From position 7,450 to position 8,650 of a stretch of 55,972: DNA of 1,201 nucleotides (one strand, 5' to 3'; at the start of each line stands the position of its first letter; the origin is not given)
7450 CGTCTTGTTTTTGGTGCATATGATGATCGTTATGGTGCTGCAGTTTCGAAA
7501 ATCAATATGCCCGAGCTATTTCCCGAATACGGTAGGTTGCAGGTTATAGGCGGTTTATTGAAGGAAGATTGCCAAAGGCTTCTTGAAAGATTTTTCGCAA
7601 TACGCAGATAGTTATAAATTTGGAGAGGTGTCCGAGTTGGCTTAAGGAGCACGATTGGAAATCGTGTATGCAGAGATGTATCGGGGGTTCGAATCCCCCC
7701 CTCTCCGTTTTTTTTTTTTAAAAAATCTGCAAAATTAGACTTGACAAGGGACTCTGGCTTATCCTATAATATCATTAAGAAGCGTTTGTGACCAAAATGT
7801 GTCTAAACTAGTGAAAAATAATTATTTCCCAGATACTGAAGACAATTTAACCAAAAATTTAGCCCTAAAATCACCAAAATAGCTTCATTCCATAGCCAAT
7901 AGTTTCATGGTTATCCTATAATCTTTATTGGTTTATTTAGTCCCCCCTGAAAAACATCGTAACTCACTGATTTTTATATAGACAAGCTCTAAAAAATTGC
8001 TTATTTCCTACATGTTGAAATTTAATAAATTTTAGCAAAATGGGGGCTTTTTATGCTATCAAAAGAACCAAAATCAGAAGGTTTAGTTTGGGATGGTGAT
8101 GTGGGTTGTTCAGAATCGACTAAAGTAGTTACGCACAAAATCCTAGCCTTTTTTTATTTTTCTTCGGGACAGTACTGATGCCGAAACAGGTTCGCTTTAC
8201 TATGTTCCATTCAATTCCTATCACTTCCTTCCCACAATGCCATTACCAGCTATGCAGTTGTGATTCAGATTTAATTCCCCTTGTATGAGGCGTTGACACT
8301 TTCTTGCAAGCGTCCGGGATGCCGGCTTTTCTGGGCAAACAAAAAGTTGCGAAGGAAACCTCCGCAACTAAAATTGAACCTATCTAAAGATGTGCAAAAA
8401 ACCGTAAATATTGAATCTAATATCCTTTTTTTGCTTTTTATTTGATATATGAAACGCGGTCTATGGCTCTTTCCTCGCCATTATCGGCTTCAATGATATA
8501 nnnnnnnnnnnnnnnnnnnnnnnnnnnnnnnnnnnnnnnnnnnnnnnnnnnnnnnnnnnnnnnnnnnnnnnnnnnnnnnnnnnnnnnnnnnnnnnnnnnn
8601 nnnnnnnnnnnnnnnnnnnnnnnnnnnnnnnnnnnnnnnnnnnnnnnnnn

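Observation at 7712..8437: A 0.7-kb ORF-free region with a near-consensus promoter and a duplicated -10 context: candidate ncRNA locus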

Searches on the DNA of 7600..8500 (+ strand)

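Call 5: search_rna_families(source=window, start=7600, end=8500, threshold=evalue, max_evalue=10, show_alignments=3)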
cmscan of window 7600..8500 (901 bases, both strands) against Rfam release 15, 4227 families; matches with E-value up to 10: 13.
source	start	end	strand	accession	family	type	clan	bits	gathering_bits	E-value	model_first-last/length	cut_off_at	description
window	7622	7707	+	RF00005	tRNA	Gene; tRNA;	CL00001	55.6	29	4.2e-11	1-71/71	no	tRNA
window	7658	7707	-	RF04351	Plastid-psbl-rps4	Cis-reg;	-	32.5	68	8.9e-05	1-53/53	no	Plastid-psbl-rps4 3UTR RNA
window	7806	7884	+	RF00326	snoZ155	Gene; snRNA; snoRNA; CD-box;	-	23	43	0.9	1-81/81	no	Small nucleolar RNA Z155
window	8388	8462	+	RF01212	sn2524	Gene; snRNA; snoRNA; CD-box;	-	22.4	44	0.72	1-109/109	no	Small nucleolar RNA sn2524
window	7986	8070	-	RF01625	ceN28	Gene; snRNA; snoRNA; CD-box;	-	20.1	70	0.2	1-88/88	no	Caenorhabditis snoRNA ceN28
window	7740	7775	-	RF01634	ceN44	Gene; snRNA; snoRNA; CD-box;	-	18.6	70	0.64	1-74/74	no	Caenorhabditis snoRNA ceN44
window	7608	7757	+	RF02223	sX4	Gene; sRNA;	-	18.1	70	0.25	1-167/167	no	Proteobacterial sRNA sX4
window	7890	7931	-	RF00268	snoZ7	Gene; snRNA; snoRNA; CD-box;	CL00057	17.3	43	4.4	1-78/78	no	Small nucleolar RNA snoZ7/snoR77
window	8339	8458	-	RF02431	SpF22_sRNA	Gene; sRNA;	-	17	55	1.5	1-140/140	no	Streptococcus sRNA SpF22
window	8120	8285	-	RF02376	antisense_SR1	Gene; sRNA;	-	15.8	45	1.7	1-210/210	no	SR1 sRNA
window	7993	8032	-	RF02751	ES036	Gene; sRNA;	-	15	37.6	8.8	1-43/43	no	ES036 (CssrF) sRNA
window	7976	8030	-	RF02766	Ysr49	Gene; sRNA;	-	14.1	95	6.8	1-124/124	no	Yersinia sRNA 49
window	8422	8464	+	RF02060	STnc410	Gene; sRNA;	-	12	50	8.6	1-158/158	no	Enterobacterial sRNA STnc410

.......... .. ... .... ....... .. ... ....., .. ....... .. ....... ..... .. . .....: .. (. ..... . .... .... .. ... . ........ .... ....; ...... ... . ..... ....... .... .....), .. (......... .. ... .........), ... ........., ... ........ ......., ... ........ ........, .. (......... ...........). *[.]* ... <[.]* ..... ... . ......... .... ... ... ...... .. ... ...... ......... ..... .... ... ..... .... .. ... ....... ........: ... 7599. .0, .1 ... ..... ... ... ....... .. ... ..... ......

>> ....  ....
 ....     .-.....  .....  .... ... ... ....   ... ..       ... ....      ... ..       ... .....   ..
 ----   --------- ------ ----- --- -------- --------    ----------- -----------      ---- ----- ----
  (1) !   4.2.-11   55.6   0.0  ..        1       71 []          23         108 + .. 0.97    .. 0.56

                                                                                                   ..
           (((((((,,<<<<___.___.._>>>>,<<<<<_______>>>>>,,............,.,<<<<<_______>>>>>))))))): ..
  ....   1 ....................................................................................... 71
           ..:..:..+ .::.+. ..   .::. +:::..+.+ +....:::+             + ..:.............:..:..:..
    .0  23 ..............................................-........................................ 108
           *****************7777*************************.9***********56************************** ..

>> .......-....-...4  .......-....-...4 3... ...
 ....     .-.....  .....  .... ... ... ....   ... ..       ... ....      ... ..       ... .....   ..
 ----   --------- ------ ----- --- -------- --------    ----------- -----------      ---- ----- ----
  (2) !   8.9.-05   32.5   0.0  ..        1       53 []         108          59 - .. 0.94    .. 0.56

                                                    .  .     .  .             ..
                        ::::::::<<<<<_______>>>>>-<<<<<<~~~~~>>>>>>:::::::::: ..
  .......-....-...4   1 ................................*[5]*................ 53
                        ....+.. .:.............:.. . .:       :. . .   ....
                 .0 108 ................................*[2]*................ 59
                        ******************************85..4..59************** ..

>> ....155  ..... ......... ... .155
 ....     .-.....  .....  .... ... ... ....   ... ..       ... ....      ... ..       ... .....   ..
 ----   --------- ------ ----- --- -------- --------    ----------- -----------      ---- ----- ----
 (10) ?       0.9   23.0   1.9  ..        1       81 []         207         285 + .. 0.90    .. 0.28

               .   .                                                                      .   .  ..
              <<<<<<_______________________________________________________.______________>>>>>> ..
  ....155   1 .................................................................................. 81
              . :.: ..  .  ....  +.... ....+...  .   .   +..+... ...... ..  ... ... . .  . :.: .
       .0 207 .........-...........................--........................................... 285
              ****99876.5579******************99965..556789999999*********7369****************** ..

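Call 35: search_dna_similar(query=window:7709-8437:+, collection=phages, mode=distant, max_evalue=0.01)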
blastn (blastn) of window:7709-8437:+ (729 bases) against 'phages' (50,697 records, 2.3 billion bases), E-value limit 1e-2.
No match.

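Call 36: search_dna_similar(query=window:7709-8437:+, collection=plasmids, mode=distant, max_evalue=0.01)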
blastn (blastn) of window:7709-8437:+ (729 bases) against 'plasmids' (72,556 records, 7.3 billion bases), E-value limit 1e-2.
Records with a match: 4; places in all: 4; records where one place covers at least 80% of the query: 0.
Best place of each record, by identity: 80-90% 1; 60-80% 3.
By first word of the organism name: Vibrio 2; Marinomonas 1; Desulfotalea 1.
By predicted mobility (MOB-suite, as given by PLSDB): conjugative 3; non-mobilizable 1.
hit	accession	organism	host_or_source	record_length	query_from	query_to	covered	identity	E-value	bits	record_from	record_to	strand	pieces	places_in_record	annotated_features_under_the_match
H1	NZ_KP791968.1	Vibrio parahaemolyticus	-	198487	471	637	23%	70.9%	6e-8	66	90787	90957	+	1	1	none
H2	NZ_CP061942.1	Marinomonas algicola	Ulva pertusa (algae),microorganism ...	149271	471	637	23%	68.2%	5e-3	50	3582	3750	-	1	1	transposase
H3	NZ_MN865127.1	Vibrio alginolyticus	-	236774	507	637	18%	69.9%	4e-4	54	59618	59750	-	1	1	hypothetical protein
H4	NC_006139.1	Desulfotalea psychrophila LSv54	-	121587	472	575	14%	80.0%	1e-15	92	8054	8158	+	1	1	hypothetical protein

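Call 37: get_annotated_region(hit=H4, flank=3000)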
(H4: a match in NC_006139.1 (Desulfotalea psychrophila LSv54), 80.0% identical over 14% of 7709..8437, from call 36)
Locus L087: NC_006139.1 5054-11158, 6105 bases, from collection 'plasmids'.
description: Desulfotalea psychrophila LSv54 plasmid large, complete sequence
organism: Desulfotalea psychrophila LSv54 (NCBI taxid 177439)
taxonomy: Bacteria; Thermodesulfobacteriota; Desulfobulbia; Desulfobulbales; Desulfocapsaceae; Desulfotalea; Desulfotalea psychrophila; Desulfotalea psychrophila LSv54
host: -; source: -; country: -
typing (MOB-suite, as given by PLSDB): conjugative; replicon rep_cluster_864; relaxase MOBP; mating-pair formation MPF_T
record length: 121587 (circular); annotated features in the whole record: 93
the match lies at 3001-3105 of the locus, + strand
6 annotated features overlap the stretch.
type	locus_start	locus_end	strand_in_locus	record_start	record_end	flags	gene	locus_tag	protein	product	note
CDS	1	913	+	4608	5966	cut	-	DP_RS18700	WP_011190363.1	hypothetical protein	-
CDS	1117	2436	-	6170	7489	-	ltrA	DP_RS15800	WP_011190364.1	group II intron reverse transcriptase/maturase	GO:0000373 - Group II intron splicing [Evidence IEA]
CDS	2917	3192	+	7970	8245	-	-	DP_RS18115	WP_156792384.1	hypothetical protein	-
CDS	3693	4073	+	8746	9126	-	-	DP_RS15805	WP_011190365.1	hypothetical protein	-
CDS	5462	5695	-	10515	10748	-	-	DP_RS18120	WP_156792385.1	hypothetical protein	-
CDS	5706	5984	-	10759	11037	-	-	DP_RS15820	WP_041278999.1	hypothetical protein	-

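Call 38: get_annotated_region(hit=H2, flank=3000)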
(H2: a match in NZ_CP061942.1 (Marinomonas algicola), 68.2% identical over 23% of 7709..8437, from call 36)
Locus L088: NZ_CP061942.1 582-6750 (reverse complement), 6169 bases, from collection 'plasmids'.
description: Marinomonas algicola strain SM1966 plasmid punamed1, complete sequence
organism: Marinomonas algicola (NCBI taxid 2773454)
taxonomy: Bacteria; Pseudomonadota; Gammaproteobacteria; Oceanospirillales; Oceanospirillaceae; Marinomonas; Marinomonas algicola
host: -; source: Ulva pertusa (algae),microorganism culture; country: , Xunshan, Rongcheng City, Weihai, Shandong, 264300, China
typing (MOB-suite, as given by PLSDB): non-mobilizable
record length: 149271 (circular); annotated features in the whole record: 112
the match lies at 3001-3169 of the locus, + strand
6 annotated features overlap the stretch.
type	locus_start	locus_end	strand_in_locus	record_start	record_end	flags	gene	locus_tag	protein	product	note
CDS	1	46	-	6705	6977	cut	-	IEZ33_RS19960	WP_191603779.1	helix-turn-helix domain-containing protein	-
CDS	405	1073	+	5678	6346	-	-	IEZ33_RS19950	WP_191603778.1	transposase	-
CDS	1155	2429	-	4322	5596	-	ltrA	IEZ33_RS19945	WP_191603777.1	group II intron reverse transcriptase/maturase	GO:0000373 - Group II intron splicing [Evidence IEA]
CDS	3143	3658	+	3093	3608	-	-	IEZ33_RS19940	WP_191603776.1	transposase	-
CDS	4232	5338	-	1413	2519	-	-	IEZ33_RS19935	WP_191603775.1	hypothetical protein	-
CDS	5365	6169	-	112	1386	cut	-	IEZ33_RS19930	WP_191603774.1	ParA family protein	-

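Call 39: get_annotated_region(hit=H1, flank=3000)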
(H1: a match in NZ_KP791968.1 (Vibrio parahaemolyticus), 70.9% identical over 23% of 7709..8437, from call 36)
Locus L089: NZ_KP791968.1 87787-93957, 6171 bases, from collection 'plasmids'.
description: Vibrio parahaemolyticus strain 2011VPH2 plasmid pVPH2, complete sequence
organism: Vibrio parahaemolyticus (NCBI taxid 670)
taxonomy: Bacteria; Pseudomonadota; Gammaproteobacteria; Vibrionales; Vibrionaceae; Vibrio; Vibrio parahaemolyticus
host: -; source: -; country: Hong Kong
typing (MOB-suite, as given by PLSDB): conjugative; replicon rep_cluster_1134; relaxase MOBH; mating-pair formation MPF_F
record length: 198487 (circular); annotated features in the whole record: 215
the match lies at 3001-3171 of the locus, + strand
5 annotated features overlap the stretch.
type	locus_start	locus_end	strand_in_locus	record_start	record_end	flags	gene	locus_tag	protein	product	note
CDS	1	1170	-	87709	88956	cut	ltrA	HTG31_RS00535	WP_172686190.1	group II intron reverse transcriptase/maturase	GO:0000373 - Group II intron splicing [Evidence IEA]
CDS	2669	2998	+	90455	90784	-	-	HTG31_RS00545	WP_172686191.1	hypothetical protein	-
CDS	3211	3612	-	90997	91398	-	-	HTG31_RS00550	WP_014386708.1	hypothetical protein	-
CDS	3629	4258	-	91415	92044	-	-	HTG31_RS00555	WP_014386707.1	DUF4400 domain-containing protein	-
CDS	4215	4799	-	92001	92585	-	-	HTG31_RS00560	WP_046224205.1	hypothetical protein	-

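Call 40: search_rna_families(sources=[L087, L088, L089], threshold=evalue, max_evalue=0.01)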
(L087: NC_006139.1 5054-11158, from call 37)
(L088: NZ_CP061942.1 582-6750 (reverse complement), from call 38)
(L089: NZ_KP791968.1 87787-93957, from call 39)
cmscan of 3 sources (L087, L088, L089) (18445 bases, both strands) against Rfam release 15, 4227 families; matches with E-value up to 0.01: 7.
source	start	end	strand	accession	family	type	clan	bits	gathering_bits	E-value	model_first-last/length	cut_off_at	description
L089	1554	1671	-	RF01999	group-II-D1D4-2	Intron;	CL00102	124.7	36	6e-26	1-118/118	no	Group II catalytic intron D1-D4-2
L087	2906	3074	-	RF02001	group-II-D1D4-3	Intron;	CL00102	70.9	32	1.1e-12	1-170/170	no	Group II catalytic intron D1-D4-3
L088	2907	3076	-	RF02001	group-II-D1D4-3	Intron;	CL00102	58.8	32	9.3e-10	1-170/170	no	Group II catalytic intron D1-D4-3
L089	2907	3076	-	RF02001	group-II-D1D4-3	Intron;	CL00102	58.5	32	1.1e-09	1-170/170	no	Group II catalytic intron D1-D4-3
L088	1060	1130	-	RF00029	Intron_gpII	Intron;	-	51.6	40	9.1e-08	1-77/77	no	Group II catalytic intron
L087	1081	1154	-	RF00029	Intron_gpII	Intron;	-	39.1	40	0.00011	1-77/77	no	Group II catalytic intron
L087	4504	4613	-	RF00023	tmRNA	Gene;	CL00001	15.6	47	0.0097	1-374/374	no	transfer-messenger RNA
